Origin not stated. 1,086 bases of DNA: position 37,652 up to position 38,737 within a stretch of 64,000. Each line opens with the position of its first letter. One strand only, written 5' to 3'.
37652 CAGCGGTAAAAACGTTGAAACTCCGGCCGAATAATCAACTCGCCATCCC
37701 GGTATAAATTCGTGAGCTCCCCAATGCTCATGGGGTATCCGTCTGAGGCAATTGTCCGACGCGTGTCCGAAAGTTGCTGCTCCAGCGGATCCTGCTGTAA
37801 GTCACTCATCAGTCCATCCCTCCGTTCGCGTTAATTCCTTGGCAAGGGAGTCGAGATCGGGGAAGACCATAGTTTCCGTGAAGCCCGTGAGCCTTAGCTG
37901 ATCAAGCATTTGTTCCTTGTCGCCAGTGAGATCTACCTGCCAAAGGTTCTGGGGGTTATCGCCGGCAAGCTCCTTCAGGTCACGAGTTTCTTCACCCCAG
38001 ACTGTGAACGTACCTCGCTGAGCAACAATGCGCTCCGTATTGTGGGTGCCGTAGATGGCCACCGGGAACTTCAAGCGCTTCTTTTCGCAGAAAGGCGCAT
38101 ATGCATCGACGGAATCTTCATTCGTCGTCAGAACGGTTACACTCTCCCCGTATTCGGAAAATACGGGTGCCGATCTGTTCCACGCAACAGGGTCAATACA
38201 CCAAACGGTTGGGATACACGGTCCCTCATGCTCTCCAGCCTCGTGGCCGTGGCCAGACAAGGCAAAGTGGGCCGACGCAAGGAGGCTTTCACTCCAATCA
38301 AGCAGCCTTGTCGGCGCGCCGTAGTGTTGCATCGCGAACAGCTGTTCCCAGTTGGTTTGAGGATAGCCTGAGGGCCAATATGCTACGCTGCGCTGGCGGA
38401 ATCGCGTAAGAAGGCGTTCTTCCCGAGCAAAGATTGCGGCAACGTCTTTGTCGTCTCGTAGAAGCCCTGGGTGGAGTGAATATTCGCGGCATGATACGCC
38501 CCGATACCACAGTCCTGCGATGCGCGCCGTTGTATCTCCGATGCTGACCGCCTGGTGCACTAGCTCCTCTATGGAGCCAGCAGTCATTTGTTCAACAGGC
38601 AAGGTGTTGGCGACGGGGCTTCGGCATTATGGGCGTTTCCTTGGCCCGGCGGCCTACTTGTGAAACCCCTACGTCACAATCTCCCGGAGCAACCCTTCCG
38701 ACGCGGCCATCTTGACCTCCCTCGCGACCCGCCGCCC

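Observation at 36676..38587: Low-GC two-gene cassette: FRG-domain protein translationally coupled to a stand-alone DUF262 protein, a candidate undescribed defence/conflict module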

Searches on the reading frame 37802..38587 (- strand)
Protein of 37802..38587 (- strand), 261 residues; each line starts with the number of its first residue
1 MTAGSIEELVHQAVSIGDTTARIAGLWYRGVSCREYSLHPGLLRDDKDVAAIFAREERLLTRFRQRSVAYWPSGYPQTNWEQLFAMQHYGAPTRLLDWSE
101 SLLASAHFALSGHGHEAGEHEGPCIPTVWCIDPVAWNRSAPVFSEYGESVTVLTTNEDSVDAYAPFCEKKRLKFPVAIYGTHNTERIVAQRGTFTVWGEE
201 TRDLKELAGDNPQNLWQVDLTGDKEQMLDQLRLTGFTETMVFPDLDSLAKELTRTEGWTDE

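Call 3: search_protein_families(library=pfam, proteins=[window:37802-38587:-], max_evalue=0.1)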
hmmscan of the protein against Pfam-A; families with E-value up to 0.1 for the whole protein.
window:37802-38587:- (261 aa): 1 family
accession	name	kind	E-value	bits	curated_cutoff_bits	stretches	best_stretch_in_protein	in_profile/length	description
PF08867.16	FRG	-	3.7e-20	73.1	25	1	26-115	3-91/94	FRG domain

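Call 4: search_protein_families(library=padloc, proteins=[window:37802-38587:-], max_evalue=0.1)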
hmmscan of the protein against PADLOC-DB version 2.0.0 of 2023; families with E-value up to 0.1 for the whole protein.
window:37802-38587:- (261 aa): 14 families
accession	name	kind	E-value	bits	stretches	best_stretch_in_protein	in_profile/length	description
PDLC04938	PDC-S15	-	1.5e-38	130.9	1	21-255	60-269/276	-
PDLC04933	PDC-S15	-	2.1e-26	91.1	2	4-117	10-117/286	-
PDLC04936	PDC-S15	-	1.1e-25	88.7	2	23-115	42-128/300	-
PDLC04937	PDC-S15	-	9.6e-24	82.4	1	22-252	33-244/254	-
PDLC04930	PDC-S15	-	2.6e-12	44.4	2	25-117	26-119/380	-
PDLC04929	PDC-S15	-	1.1e-10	39.8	1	10-111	16-123/308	-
PDLC04926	PDC-S15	-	1.4e-10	38.7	1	25-119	33-127/300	-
PDLC04927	PDC-S15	-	7.1e-10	36.3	1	23-116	36-122/422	-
PDLC04931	PDC-S15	-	3.8e-08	31.5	2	23-112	62-158/282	-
PDLC04932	PDC-S15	-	4.6e-07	27.5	1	74-119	103-148/324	-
PDLC04934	PDC-S15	-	3.3e-06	24.4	1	25-118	60-156/416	-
PDLC04940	PDC-S15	-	5.8e-06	24.1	1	80-112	122-155/280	-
PDLC04939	PDC-S15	-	8.4e-05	19.6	1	4-110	10-109/487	-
PDLC04935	PDC-S15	-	8.5e-05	19.6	1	18-123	132-236/535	-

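Call 5: search_protein_families(library=ncbifam, proteins=[window:37802-38587:-], max_evalue=0.1)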
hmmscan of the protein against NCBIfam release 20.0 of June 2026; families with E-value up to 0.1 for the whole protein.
window:37802-38587:- (261 aa): 0 families

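Call 21: find_homologous_proteins(query=window:37802-38587:-, max_evalue=0.00001)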
Query window:37802-38587:- (261 aa): 2151 proteins with E <= 0.00001 among 2965 candidates; the best 120 are listed.
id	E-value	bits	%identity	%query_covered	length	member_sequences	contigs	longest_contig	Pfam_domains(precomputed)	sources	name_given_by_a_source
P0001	1.9e-178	610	100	100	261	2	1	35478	PF08867.17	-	-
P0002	1.1e-96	342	62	89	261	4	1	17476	PF08867.17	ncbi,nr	ncbi:FRG domain-containing protein [Microcystis elabens FACHB-917]|nr:FRG domain-containing protein 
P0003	4.7e-96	339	54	100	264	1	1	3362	PF08867.17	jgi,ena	-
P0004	8.7e-96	339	58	97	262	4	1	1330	PF08867.17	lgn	-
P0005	4.6e-95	336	57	96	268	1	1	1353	PF08867.17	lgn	-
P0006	6.6e-95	336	56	97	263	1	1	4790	PF08867.17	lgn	-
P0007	2.0e-94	334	54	98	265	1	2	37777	PF08867.17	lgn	-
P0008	2.9e-94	334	55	97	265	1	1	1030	PF08867.17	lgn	-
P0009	3.3e-94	333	54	99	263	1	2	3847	PF08867.17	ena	-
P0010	3.5e-94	333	56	97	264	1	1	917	PF08867.17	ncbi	-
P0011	1.8e-93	331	56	98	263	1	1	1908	PF08867.17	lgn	-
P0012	3.1e-93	330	57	97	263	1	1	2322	PF08867.17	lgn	-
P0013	3.3e-93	330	55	99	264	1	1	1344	PF08867.17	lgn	-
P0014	8.9e-93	329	56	98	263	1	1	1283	PF08867.17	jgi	-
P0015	1.6e-92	328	54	98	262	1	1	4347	PF08867.17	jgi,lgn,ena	-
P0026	8.3e-92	326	54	98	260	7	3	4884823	PF08867.17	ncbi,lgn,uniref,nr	ncbi:TPA: FRG domain-containing protein [Aeromonas hydrophila]|uniref:FRG domain-containing protein 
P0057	1.0e-89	319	54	99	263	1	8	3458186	PF08867.17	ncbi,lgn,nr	ncbi:MAG: FRG domain-containing protein [Deltaproteobacteria bacterium]|nr:FRG domain-containing pro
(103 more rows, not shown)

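Call 25: find_related_loci(query=A1, collection=genome_contigs, flank=10000)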
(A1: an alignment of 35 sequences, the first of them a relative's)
Query A1 (261 aa) in genome_contigs; peptide patterns used: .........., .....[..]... (x = any residue, [..] = any of these).
52 stretches matched a pattern; 33 encode a relative of the query (tblastn E <= 1e-3); 33 distinct loci.
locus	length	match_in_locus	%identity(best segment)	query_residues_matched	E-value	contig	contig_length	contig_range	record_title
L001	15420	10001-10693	62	26-258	8e-100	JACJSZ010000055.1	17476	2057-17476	Microcystis elabens FACHB-917 contig55, whole genome shotgun sequence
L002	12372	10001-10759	57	6-260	4e-98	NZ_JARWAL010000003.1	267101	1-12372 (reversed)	Halomonas mongoliensis strain DSM 17332 contig00003, whole genome shotgun sequence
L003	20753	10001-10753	54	6-258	3e-95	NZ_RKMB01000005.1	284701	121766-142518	Ramlibacter sp. WS9 NODE_5_length_284701_cov_30.1401_ID_3079, whole genome shotgun sequence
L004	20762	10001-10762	53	4-258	2e-91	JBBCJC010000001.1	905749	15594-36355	MAG: Gemmatimonadales bacterium isolate MAG_CPA_16 P10A_000000058073, whole genome shotgun sequence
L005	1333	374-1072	57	24-258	1e-97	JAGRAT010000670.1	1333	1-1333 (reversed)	MAG: Bdellovibrionales bacterium isolate HKST-UBA25 NODE_671_length_1333_cov_1.414809, whole genome shotgun sequence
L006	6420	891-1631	54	6-258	6e-90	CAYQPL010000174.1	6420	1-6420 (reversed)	MAG TPA_asm: uncultured Phenylobacterium sp. isolate SRP092796_co6_143 genome assembly, contig: NODE_24594_length_6420_c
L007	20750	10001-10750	52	6-258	6e-89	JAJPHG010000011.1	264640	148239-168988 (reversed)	MAG: Alphaproteobacteria bacterium isolate Centralia_MAG_140 k107_3375449, whole genome shotgun sequence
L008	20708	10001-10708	55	5-240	1e-85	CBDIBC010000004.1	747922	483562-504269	MAG: Acidimicrobiales bacterium isolate 4629b793-2d24-4bb8-987d-983121dd1e45 genome assembly, contig: contig_4, whole ge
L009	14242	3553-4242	53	26-258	9e-83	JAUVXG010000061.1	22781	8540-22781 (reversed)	MAG: Pleomorphomonas sp. isolate CSMAG_1210 CSMAG_1210_k127_8950876_length_22781_cov_11.0000, whole genome shotgun seque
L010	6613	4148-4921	44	2-257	6e-69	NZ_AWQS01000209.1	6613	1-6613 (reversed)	Intrasporangium chromatireducens Q5-1 contig272, whole genome shotgun sequence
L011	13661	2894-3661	41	2-256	1e-61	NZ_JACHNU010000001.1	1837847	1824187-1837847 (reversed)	Conexibacter arvalis strain DSM 23288 Ga0070575_01, whole genome shotgun sequence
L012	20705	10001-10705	45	27-256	2e-60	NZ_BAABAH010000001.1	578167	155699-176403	Nocardioides panacisoli strain JCM 16953 sequence01, whole genome shotgun sequence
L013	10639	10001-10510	53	3-173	3e-60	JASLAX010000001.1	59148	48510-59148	MAG: Longimicrobiaceae bacterium isolate CMU.bins.247 k141_10022465, whole genome shotgun sequence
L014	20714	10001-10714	45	26-256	4e-58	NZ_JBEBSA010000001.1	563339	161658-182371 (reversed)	MAG: Microbacterium sp. isolate T2.bin.133 NODE_8_length_563339_cov_151.925340, whole genome shotgun sequence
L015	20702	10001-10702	47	27-256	1e-64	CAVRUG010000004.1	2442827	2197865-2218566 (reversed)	MAG: uncultured Solirubrobacterales bacterium isolate MFD02248.bin.2.141 genome assembly, contig: contig_6372, whole gen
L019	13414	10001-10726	41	26-260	2e-43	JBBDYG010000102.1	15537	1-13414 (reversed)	MAG: Pirellulales bacterium isolate LejiaD_59_32 Lejia_D_6002_length_15537_cov_18, whole genome shotgun sequence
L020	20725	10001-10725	40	3-258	2e-39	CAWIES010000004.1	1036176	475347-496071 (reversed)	MAG: uncultured Alphaproteobacteria bacterium isolate MFD04540.bin.1.6 genome assembly, contig: contig_4537, whole genom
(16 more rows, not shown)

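Call 28: find_encoding_contigs(protein=P0001, flank=10000, max_places=6)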
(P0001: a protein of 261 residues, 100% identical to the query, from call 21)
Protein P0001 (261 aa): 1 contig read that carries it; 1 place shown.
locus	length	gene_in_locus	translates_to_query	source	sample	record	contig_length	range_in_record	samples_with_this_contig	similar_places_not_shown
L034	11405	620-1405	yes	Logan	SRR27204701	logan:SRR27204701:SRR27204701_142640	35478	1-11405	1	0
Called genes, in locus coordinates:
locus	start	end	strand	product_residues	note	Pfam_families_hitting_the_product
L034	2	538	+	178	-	?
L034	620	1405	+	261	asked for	PF08867:FRG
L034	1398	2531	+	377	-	PF03235:GmrSD_N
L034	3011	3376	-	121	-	-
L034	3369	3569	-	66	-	PF02381:MraZ (weak)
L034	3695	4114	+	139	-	PF03061:4HBT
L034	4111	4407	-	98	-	-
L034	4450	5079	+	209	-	PF08818:DUF1801, PF13376:OmdA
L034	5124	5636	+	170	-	PF14526:Cass2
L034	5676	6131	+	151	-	PF10604:Polyketide_cyc2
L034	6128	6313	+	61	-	-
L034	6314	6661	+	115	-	PF09966:DUF2200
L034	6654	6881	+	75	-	-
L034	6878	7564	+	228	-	PF00557:Peptidase_M24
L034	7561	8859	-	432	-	PF08309:LVIVD (faint)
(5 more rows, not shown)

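Call 29: find_encoding_contigs(protein=P0026, flank=10000, max_places=4)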
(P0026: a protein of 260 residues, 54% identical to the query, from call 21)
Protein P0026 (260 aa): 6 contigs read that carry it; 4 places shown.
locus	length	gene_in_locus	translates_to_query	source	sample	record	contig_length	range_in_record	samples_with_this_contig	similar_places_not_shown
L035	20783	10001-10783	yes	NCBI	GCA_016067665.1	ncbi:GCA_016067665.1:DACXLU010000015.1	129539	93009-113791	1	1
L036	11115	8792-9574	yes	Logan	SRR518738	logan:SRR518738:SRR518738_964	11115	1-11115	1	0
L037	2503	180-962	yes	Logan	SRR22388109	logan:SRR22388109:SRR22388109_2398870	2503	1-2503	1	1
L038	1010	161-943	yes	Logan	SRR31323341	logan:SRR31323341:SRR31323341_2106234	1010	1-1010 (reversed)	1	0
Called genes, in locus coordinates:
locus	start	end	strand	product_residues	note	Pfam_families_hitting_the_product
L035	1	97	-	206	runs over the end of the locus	PF01810:LysE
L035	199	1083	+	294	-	PF00126:HTH_1, PF03466:LysR_substrate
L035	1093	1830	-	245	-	PF06206:CpeT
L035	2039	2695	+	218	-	PF11769:DUF3313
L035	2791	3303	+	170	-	PF07883:Cupin_2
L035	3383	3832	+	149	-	PF08327:AHSA1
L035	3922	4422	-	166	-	PF09351:DUF1993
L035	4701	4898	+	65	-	PF14001:YdfZ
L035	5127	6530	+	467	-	-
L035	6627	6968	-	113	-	PF07653:SH3_2 (faint), PF00018:SH3_1 (faint), PF06347:SH3_4 (faint), PF08239:SH3_3 (faint), PF14604:SH3_9 (faint), PF18348:SH3_16 (faint)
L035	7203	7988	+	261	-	-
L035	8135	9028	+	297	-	PF00126:HTH_1, PF03466:LysR_substrate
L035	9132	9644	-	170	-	-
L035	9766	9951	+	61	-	-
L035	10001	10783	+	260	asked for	PF08867:FRG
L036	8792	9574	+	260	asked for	PF08867:FRG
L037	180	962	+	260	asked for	PF08867:FRG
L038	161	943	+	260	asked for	PF08867:FRG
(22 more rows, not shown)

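Call 33: predict_structure(alignment_id=A1)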
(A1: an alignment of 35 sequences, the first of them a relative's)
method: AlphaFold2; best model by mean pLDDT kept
length: 261 residues; sequences in the alignment: 35
mean_pLDDT: 63.3   pTM: 0.66
mean pLDDT of the five models: 63.3, 62.5, 62.4, 61.2, 59.3
residues with pLDDT >= 90: 31; 70-90: 58; 50-70: 103; < 50: 69
segments of 3 or more residues with pLDDT < 50: 41-44, 69-72, 74-76, 85-94, 145-156, 181-191, 238-249, 255-261
pLDDT, mean of each block of 10 residues (from residue 1): 95 88 72 73 49 56 54 50 45 54 82 66 86 71 51 47 61 62 34 57 70 81 92 62 46 44 33
secondary structure, 60 per line:
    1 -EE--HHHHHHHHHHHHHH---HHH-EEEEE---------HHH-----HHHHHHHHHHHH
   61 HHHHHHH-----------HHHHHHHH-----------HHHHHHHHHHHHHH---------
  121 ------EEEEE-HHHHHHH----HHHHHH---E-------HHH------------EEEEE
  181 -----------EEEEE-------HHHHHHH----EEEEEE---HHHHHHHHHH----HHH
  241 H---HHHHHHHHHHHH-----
elements in order: H6-19 E27-31 H49-67 H79-86 H98-111 E127-131 H133-139 H144-149 E176-180 E192-196 H204-210 E215-220 H224-233 H238-241 H245-256

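Call 37: fold_search(model_id=the predicted structure, library=pdb)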
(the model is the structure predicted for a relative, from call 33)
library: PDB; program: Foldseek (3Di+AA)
matches with E <= 10: 39; with E <= 0.001: 0
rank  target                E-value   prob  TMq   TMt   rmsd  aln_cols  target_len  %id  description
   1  7kii_A                1.6e+00  0.03  0.10  0.22  10.9        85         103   19  Muscovy duck circovirus Rep domain complexed with a single-stranded DNA 10-mer comprising the cleavage site and Mn2+ (released 2021-11-17)
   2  6aq3_B                2.2e+00  0.02  0.15  0.21  20.6       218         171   10  Crystal structure of a trafficking protein particle complex subunit 3 from Naegleria fowleri covalently bound to palmi (released 2017-08-30)
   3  9lhm_A                2.6e+00  0.01  0.11  0.11  25.3       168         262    7  hPAC structure in the presence of MbCD (released 2025-07-30)
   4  7kij_C                3.2e+00  0.03  0.11  0.22  10.4        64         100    9  Muscovy duck circovirus Rep domain complexed with a single-stranded DNA 10-mer comprising the cleavage site (released 2021-11-17)
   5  7kij_A                3.4e+00  0.02  0.11  0.22  10.6        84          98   14  Muscovy duck circovirus Rep domain complexed with a single-stranded DNA 10-mer comprising the cleavage site (released 2021-11-17)
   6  6aq3_E                3.4e+00  0.02  0.14  0.20  21.2       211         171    8  Crystal structure of a trafficking protein particle complex subunit 3 from Naegleria fowleri covalently bound to palmi (released 2017-08-30)
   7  6h8o_A                4.4e+00  0.02  0.10  0.22  10.5        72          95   14  Crystal structure of the Master-Rep protein nuclease domain from the Faba Bean Necrotic Yellows Virus (released 2018-08-22)
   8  9bh5_AG               4.7e+00  0.02  0.10  0.11   8.6        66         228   17  High-resolution C. elegans 80S ribosome structure - class 1 (released 2024-09-04)
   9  4v7n_AB               4.7e+00  0.01  0.10  0.08  18.4       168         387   10  Glycocyamine kinase, beta-beta homodimer from marine worm Namalycastis sp., with transition state analog Mg(II)-ADP-N (released 2014-07-09)
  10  5xor_C                5.6e+00  0.02  0.11  0.22  10.3        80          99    6  Crystal structure of N-terminal replicase protein of porcine circovirus type 2 (released 2018-07-04)
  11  6wdz_D                6.0e+00  0.01  0.10  0.19  10.5        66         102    9  Porcine circovirus 2 Rep domain complexed with a single-stranded DNA 10-mer comprising the cleavage site (released 2020-12-16)
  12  9n7b_L6               6.0e+00  0.01  0.09  0.10  23.4       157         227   10  SSU processome maturation and disassembly, State O (released 2025-10-29)
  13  5xxu_G                6.4e+00  0.02  0.09  0.11   7.7        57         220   14  Small subunit of Toxoplasma gondii ribosome (released 2017-08-30)
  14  7khb_A                6.4e+00  0.01  0.09  0.10  12.0        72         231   11  Escherichia coli RNA polymerase and rrnBP1 promoter open complex (released 2020-10-28)
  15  6fai_G                6.4e+00  0.01  0.09  0.09  24.0       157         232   10  Structure of a eukaryotic cytoplasmic pre-40S ribosomal subunit (released 2018-02-28)
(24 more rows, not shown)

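Call 38: search_solved_structures(query=A1, max_evalue=10, show_alignments=2)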
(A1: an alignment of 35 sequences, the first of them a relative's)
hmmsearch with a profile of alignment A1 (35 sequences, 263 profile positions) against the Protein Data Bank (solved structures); distinct sequences matched with E-value up to 10: 2.
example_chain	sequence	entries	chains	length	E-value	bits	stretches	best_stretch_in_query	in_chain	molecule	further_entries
7olc_Lh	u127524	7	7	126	0.33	13.3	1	7-74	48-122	Dolichyl-diphosphooligosaccharide--protein glycotransferase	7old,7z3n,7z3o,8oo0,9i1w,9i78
8i9p_Lh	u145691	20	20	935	0.37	13.2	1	7-81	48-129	dolichyl-diphosphooligosaccharide--protein glycotransferase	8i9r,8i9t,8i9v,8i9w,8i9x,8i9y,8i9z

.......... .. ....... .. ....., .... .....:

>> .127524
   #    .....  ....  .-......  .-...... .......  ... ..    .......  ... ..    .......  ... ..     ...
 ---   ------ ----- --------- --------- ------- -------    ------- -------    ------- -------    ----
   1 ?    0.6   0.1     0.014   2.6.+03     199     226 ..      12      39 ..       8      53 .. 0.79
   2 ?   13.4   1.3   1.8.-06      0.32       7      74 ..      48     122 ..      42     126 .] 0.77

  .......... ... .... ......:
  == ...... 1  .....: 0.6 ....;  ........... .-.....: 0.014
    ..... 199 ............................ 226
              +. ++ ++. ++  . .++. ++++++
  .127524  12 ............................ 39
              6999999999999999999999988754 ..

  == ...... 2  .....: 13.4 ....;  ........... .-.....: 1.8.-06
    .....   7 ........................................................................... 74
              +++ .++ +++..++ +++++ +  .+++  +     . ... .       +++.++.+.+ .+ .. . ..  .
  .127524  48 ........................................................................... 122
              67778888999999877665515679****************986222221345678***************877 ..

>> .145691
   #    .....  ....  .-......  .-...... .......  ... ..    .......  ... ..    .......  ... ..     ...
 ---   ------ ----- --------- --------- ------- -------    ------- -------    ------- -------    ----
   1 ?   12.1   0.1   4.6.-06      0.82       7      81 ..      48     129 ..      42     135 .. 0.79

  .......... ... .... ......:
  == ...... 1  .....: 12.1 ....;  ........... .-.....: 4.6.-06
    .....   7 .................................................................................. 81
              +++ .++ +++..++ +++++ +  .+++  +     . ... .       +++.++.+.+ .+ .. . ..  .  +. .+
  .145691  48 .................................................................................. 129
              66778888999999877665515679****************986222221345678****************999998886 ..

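Call 40: find_homologous_proteins(query=A2, max_evalue=0.001)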
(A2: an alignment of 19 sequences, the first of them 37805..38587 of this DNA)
Query A2 (19 sequences) (261 aa, profile of the alignment): 2696 proteins with E <= 0.001 among 8000 candidates; the best 120 are listed.
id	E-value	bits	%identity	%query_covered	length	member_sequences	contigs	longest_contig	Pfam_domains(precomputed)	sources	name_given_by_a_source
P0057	1.1e-96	341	54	99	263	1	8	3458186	PF08867.17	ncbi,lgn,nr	ncbi:MAG: FRG domain-containing protein [Deltaproteobacteria bacterium]|nr:FRG domain-containing pro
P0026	1.2e-96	341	54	98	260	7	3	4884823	PF08867.17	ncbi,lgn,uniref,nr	ncbi:TPA: FRG domain-containing protein [Aeromonas hydrophila]|uniref:FRG domain-containing protein 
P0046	8.1e-95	335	57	99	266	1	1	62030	PF08867.17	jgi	jgi:FRG domain-containing protein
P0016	9.9e-95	335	55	99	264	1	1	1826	PF08867.17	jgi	jgi:hypothetical protein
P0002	1.1e-94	335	62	89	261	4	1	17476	PF08867.17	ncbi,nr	ncbi:FRG domain-containing protein [Microcystis elabens FACHB-917]|nr:FRG domain-containing protein 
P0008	2.1e-94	334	55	97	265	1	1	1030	PF08867.17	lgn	-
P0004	1.9e-93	331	58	97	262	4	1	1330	PF08867.17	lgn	-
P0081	1.9e-93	331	53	98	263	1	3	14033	PF08867.17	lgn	-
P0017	6.2e-93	329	59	90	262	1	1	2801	PF08867.17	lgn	-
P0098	6.4e-93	329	57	90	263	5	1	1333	PF08867.17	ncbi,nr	ncbi:MAG: FRG domain-containing protein [Bdellovibrionales bacterium]|nr:FRG domain-containing prote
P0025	7.1e-93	329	56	98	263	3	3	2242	PF08867.17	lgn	-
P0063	7.2e-93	329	53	99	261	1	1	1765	PF08867.17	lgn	-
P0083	9.5e-93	329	52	99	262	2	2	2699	PF08867.17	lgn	-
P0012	1.4e-92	328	57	97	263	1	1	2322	PF08867.17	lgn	-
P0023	1.4e-92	328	57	98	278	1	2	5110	PF08867.17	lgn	-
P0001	1.9e-92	328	100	100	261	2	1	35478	PF08867.17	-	-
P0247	1.1e-89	319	52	96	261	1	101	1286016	PF08867.17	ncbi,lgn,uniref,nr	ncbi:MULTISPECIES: FRG domain-containing protein [unclassified Bradyrhizobium]|uniref:FRG domain-con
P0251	2.0e-89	318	45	88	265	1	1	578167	PF08867.17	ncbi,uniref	ncbi:FRG domain-containing protein [Nocardioides panacisoli]|uniref:FRG domain-containing protein n=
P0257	6.4e-89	316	49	99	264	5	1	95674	PF08867.17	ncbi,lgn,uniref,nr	ncbi:FRG domain-containing protein [Pseudomonas sp. URMO17WK12:I4]|uniref:FRG domain-containing prot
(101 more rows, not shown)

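Call 46: find_encoding_contigs(protein=P0247, flank=10000, max_places=3)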
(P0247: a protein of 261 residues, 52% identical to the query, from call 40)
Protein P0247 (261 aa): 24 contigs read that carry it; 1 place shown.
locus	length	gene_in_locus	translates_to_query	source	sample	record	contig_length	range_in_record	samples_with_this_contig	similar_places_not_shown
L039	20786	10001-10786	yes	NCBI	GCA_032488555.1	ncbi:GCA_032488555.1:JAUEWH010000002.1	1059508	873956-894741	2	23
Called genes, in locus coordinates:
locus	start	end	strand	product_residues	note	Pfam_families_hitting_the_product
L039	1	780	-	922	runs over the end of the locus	PF00521:DNA_topoisoIV, PF03989:DNA_gyraseA_C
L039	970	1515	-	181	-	PF00436:SSB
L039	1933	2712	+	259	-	PF13505:OMP_b-brl, PF03797:Autotransporter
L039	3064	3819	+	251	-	PF13505:OMP_b-brl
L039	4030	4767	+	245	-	PF13505:OMP_b-brl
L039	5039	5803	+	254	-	PF13505:OMP_b-brl, PF03797:Autotransporter, PF01389:OmpA_membrane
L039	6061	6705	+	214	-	PF13505:OMP_b-brl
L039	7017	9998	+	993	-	PF02463:SMC_N (faint), PF13555:AAA_29 (faint), PF17760:UvrA_inter, PF17755:UvrA_DNA-bind, PF00005:ABC_tran (weak)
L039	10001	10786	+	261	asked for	PF08867:FRG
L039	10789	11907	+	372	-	PF03235:GmrSD_N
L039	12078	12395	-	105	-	-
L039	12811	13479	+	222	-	PF00702:Hydrolase, PF12710:HAD (weak), PF13419:HAD_2, PF13242:Hydrolase_like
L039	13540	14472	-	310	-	-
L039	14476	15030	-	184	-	PF10604:Polyketide_cyc2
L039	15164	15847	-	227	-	PF03695:UPF0149, PF02810:SEC-C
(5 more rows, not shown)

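Call 47: find_encoding_contigs(protein=P0057, flank=10000, max_places=2)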
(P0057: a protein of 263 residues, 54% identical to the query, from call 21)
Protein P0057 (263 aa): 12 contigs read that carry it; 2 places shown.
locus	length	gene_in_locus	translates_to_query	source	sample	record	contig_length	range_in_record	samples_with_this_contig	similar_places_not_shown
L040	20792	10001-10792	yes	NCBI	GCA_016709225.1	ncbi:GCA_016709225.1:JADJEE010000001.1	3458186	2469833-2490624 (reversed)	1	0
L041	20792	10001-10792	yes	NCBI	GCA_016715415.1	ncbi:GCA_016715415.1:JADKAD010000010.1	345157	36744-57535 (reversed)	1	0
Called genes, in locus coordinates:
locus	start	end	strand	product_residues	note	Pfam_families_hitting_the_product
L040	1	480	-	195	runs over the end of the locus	PF04542:Sigma70_r2, PF08281:Sigma70_r4_2 (faint)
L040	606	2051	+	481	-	-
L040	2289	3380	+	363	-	PF08486:SpoIID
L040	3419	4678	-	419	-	PF02012:BNR (faint), PF25852:DUF6242_C (faint), PF15902:Sortilin-Vps10 (faint)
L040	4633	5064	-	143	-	-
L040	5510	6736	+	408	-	PF13495:Phage_int_SAM_4, PF00589:Phage_integrase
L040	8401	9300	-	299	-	PF02899:Phage_int_SAM_1 (weak), PF13495:Phage_int_SAM_4, PF00589:Phage_integrase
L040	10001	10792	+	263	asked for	PF08867:FRG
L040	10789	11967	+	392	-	PF03235:GmrSD_N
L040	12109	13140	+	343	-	-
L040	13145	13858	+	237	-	-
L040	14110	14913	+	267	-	-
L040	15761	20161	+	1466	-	PF00270:DEAD, PF04851:ResIII, PF00271:Helicase_C, PF19306:WHD_Lhr, PF08494:DEAD_assoc, PF23236:WHD_2nd_Lhr, PF23235:WHD_3rd_Lhr, PF23234:WHD_4th_Lhr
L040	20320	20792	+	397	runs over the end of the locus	PF02771:Acyl-CoA_dh_N (weak), PF08028:Acyl-CoA_dh_2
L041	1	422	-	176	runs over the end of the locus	PF04542:Sigma70_r2, PF08281:Sigma70_r4_2 (faint)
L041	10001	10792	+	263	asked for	PF08867:FRG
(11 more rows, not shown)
